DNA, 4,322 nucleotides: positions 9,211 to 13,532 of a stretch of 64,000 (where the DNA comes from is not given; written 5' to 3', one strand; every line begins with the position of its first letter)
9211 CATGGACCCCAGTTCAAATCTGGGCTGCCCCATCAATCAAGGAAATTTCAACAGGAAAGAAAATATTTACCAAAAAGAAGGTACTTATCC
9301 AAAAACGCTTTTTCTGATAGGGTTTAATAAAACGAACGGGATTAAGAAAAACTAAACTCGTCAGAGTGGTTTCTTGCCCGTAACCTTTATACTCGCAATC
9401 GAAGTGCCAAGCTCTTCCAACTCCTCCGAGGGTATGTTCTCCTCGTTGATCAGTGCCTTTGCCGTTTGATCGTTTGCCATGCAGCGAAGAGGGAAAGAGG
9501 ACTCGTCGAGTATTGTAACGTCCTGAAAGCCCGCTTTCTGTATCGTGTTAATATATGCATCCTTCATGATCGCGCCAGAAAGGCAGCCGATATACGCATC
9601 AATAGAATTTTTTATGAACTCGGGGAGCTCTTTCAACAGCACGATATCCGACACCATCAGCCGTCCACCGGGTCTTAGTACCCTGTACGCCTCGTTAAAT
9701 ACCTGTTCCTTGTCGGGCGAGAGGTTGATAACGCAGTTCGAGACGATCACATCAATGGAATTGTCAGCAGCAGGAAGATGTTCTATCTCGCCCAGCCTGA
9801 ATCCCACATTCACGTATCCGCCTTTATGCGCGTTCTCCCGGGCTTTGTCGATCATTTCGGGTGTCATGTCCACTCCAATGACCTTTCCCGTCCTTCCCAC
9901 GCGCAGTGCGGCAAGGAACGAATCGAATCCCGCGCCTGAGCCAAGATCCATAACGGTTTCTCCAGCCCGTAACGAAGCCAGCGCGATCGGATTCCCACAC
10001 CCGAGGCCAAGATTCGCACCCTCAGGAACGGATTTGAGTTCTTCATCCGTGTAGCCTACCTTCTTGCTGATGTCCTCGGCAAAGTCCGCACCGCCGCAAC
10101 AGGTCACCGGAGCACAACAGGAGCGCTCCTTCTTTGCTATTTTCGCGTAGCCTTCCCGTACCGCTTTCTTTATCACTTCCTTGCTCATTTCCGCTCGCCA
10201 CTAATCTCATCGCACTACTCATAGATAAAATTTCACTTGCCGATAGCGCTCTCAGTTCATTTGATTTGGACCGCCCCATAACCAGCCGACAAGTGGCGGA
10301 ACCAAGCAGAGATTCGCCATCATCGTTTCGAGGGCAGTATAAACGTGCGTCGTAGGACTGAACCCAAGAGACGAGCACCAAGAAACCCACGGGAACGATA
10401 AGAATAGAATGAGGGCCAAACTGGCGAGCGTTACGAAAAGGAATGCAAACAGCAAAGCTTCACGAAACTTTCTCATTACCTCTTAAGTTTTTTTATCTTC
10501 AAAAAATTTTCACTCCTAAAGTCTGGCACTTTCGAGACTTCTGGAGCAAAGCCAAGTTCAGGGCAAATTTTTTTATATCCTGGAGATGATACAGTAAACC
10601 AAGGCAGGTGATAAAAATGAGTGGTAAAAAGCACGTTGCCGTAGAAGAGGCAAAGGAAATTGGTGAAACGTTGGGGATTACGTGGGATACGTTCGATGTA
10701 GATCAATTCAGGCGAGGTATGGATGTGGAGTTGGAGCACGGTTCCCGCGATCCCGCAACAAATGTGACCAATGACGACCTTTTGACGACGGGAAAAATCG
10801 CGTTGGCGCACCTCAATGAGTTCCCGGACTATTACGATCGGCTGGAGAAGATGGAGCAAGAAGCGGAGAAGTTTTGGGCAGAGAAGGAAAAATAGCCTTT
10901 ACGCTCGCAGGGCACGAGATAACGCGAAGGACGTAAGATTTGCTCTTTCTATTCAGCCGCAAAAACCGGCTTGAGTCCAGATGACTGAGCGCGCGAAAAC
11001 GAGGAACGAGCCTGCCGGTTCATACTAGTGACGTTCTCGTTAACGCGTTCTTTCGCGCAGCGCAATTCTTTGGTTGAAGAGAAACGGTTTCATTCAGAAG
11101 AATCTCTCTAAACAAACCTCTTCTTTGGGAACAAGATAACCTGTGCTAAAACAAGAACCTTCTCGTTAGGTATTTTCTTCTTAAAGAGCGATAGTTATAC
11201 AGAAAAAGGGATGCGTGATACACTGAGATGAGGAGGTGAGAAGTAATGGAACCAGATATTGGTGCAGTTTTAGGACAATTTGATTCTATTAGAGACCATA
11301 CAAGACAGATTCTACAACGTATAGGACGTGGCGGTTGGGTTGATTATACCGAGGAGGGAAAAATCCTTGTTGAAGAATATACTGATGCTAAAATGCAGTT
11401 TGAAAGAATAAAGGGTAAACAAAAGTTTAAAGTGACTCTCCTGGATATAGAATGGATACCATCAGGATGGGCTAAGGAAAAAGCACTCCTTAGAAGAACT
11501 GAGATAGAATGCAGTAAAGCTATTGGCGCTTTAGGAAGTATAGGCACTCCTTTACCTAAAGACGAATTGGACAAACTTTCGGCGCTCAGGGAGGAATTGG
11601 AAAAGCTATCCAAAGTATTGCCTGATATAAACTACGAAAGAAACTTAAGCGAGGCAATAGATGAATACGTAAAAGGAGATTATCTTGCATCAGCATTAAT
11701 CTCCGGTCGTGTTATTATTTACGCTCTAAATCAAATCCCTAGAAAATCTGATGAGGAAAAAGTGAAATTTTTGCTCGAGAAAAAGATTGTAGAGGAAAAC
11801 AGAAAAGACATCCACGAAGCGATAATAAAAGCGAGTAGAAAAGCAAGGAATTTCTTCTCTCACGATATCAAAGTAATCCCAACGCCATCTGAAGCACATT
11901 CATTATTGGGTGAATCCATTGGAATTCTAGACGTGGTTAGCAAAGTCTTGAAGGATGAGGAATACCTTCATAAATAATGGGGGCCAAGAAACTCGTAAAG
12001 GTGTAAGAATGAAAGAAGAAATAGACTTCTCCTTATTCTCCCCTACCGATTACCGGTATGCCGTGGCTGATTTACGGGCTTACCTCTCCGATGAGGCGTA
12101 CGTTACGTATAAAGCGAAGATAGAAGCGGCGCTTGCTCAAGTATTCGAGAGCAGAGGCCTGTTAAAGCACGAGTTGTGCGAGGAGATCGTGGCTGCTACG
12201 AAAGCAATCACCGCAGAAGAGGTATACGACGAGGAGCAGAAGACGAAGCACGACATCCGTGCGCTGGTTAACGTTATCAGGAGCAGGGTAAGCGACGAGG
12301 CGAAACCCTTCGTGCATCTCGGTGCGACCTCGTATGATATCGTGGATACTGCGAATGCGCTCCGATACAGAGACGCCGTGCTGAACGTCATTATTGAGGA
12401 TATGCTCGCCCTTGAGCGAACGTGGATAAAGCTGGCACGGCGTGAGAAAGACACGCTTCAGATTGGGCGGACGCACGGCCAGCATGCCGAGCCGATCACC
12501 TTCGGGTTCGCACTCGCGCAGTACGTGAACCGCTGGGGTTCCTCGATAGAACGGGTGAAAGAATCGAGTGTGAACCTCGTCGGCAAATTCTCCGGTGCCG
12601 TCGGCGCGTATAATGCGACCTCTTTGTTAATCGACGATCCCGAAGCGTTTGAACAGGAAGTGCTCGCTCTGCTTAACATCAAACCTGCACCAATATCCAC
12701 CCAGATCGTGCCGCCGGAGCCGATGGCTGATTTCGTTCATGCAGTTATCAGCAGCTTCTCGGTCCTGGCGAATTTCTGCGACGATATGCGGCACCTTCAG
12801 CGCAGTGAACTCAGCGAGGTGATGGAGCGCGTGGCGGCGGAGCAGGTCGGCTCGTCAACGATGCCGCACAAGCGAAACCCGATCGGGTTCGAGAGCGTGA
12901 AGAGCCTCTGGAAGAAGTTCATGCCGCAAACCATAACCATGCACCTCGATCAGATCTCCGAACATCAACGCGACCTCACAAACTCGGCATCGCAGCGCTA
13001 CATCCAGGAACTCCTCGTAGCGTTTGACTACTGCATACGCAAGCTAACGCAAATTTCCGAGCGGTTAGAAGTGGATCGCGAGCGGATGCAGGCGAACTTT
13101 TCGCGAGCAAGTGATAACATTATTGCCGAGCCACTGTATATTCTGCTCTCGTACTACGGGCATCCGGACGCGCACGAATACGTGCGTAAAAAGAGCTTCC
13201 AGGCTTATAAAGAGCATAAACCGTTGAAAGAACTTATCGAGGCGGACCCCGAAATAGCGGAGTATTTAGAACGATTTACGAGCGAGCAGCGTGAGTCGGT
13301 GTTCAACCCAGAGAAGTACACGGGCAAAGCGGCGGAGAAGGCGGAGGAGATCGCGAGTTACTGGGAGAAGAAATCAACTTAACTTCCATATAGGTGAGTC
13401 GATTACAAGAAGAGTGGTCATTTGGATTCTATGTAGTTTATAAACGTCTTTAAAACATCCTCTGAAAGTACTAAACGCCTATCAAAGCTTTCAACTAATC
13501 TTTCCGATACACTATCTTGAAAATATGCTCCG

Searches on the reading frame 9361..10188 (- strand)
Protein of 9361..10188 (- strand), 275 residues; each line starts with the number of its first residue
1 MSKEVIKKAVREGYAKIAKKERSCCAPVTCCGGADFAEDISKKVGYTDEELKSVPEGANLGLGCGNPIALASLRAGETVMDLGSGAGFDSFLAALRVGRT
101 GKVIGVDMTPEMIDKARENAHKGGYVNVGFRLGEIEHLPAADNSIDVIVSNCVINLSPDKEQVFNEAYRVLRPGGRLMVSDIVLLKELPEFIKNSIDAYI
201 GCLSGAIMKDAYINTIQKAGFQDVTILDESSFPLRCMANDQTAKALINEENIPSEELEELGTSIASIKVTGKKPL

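Call 48: search_protein_families(library=pfam, proteins=[window:9361-10188:-], max_evalue=0.0001)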
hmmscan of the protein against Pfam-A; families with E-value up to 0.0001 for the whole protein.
window:9361-10188:- (275 aa): 10 families
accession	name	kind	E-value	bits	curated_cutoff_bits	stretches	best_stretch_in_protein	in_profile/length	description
PF13847.12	Methyltransf_31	-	5.3e-41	140.1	27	1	74-219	2-144/145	Methyltransferase domain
PF08241.18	Methyltransf_11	-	2.4e-23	83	21.2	1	81-178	2-94/95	Methyltransferase domain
PF13649.12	Methyltransf_25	-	7.9e-23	81.4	27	1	79-175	1-97/97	Methyltransferase domain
PF01209.24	Ubie_methyltran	-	6.5e-20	71.9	20.1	1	72-181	44-153/233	ubiE/COQ5 methyltransferase family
PF08242.18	Methyltransf_12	-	1.1e-13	52.2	30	1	80-177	1-98/98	Methyltransferase domain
PF13489.12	Methyltransf_23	-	2.2e-09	37.7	27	1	71-182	18-119/164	Methyltransferase domain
PF01135.25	PCMT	-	7.4e-09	36.1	20.3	1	70-178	68-170/210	Protein-L-isoaspartate(D-aspartate) O-methyltransferase (PCMT)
PF06325.19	PrmA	-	7.7e-09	35.9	22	1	73-184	159-263/296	Ribosomal protein L11 methyltransferase (PrmA)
PF05175.20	MTS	-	2.5e-06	27.7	23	1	75-179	31-138/170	Methyltransferase small domain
PF05148.21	Methyltransf_8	-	5.3e-06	26.9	27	1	134-182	112-159/219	Hypothetical methyltransferase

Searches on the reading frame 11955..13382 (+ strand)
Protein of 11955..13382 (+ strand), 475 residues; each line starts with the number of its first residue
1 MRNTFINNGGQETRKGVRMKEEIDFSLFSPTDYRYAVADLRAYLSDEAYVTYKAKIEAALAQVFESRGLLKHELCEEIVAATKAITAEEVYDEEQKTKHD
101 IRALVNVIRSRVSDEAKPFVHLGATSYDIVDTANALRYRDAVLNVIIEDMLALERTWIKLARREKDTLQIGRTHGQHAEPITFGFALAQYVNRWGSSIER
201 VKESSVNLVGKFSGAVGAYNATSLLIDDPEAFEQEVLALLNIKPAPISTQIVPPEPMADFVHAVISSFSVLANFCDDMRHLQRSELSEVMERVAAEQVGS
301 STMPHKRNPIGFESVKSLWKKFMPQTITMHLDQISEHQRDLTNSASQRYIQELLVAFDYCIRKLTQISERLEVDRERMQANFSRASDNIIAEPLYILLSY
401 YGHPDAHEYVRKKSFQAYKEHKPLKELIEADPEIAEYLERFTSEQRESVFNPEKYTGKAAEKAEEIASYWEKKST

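Call 48: search_protein_families(library=pfam, proteins=[window:11955-13382:+], max_evalue=0.0001)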
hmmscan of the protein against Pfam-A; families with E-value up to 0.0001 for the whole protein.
window:11955-13382:+ (475 aa): 3 families
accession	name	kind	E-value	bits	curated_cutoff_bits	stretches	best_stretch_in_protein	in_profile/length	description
PF00206.25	Lyase_1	-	5.5e-42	144.7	27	1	52-316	27-304/312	Lyase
PF08328.16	ASL_C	-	1.1e-12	48.4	35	1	335-431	1-96/115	Adenylosuccinate lyase C-terminal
PF10397.14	ADSL_C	-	8e-11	42.5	32.7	1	403-464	19-77/79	Adenylosuccinate lyase C-terminus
